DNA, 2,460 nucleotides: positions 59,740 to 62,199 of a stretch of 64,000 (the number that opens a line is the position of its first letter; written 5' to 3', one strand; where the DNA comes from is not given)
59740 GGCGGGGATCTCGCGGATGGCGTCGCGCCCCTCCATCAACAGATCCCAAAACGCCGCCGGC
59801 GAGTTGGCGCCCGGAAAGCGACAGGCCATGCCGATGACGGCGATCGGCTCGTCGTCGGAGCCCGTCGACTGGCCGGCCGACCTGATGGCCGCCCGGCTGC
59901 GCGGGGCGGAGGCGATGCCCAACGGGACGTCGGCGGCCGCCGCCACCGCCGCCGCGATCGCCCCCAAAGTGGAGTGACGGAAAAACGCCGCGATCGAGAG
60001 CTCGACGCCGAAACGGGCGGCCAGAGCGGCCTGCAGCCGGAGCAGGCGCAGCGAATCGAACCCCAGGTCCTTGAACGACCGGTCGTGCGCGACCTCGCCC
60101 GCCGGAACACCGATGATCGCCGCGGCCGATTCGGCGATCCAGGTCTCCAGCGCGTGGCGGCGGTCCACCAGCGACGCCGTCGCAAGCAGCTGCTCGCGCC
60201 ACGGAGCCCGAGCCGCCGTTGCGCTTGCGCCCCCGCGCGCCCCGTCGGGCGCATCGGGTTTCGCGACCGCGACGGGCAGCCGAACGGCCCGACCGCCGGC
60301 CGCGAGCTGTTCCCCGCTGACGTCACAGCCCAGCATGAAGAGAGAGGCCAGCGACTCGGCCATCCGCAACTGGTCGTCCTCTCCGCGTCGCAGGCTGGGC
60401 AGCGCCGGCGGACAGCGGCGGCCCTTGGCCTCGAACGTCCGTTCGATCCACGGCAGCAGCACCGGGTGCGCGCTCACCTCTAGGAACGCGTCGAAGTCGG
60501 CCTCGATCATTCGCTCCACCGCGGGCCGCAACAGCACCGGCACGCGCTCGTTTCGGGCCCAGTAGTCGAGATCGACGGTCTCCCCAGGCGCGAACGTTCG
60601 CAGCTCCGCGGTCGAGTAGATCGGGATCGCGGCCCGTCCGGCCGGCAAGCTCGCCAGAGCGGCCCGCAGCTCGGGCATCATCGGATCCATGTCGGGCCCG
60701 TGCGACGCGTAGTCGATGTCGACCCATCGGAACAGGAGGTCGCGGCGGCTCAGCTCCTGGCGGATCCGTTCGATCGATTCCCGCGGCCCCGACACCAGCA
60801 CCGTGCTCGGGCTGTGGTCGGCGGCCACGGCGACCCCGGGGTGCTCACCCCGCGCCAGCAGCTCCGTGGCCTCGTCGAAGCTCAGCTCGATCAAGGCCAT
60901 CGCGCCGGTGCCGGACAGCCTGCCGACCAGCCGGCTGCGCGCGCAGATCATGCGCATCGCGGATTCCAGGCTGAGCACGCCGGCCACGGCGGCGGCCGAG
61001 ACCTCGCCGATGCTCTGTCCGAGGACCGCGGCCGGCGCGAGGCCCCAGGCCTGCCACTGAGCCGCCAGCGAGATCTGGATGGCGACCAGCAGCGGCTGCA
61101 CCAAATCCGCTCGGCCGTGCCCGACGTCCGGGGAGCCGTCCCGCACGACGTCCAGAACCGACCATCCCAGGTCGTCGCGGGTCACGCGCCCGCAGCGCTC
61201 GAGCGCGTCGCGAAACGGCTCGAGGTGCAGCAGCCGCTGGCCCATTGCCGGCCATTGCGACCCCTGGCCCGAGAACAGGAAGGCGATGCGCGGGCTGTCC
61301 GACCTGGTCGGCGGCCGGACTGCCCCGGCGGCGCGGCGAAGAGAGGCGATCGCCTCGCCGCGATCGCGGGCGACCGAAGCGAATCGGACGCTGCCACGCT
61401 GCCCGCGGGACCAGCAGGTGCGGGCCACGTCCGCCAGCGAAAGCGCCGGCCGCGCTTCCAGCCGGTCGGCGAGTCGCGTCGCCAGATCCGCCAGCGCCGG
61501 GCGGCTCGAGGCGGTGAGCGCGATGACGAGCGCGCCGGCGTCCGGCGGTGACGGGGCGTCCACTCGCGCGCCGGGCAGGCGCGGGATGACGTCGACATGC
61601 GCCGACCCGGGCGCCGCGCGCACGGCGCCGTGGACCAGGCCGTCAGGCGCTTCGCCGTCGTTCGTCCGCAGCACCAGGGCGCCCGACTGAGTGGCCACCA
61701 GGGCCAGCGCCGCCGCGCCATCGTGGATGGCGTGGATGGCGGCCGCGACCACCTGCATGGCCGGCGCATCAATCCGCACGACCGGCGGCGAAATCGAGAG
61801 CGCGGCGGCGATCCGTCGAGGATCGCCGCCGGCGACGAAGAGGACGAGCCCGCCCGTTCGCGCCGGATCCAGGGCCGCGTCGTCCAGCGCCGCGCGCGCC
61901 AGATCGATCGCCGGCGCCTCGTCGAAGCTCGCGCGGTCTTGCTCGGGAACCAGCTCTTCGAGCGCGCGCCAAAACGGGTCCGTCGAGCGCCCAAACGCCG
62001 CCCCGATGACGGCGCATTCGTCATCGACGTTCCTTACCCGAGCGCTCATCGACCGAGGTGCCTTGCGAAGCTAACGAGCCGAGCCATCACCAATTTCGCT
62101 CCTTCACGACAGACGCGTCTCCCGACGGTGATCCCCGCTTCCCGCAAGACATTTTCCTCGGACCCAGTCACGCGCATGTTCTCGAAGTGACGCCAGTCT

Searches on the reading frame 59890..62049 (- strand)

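Call 51: search_protein_families(library=pfam, proteins=[window:59890-62049:-], max_evalue=1)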
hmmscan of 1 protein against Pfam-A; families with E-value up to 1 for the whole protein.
window:59890-62049:- (720 aa): 4 families
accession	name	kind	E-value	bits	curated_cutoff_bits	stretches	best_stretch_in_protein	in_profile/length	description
PF00698.26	Acyl_transf_1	-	8.1e-74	249.4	32.7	1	257-575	2-317/319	Acyl transferase domain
PF00550.31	PP-binding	-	1.9e-15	57.3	20.8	1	637-702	2-67/67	Phosphopantetheine attachment site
PF22621.2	CurL-like_PKS_C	-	1.2e-07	32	27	1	175-237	2-64/64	CurL-like, PKS C-terminal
PF22336.2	RhiE-like_linker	-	0.079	13.4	27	1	178-240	2-63/67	RhiE-like, KS-MAT linker domain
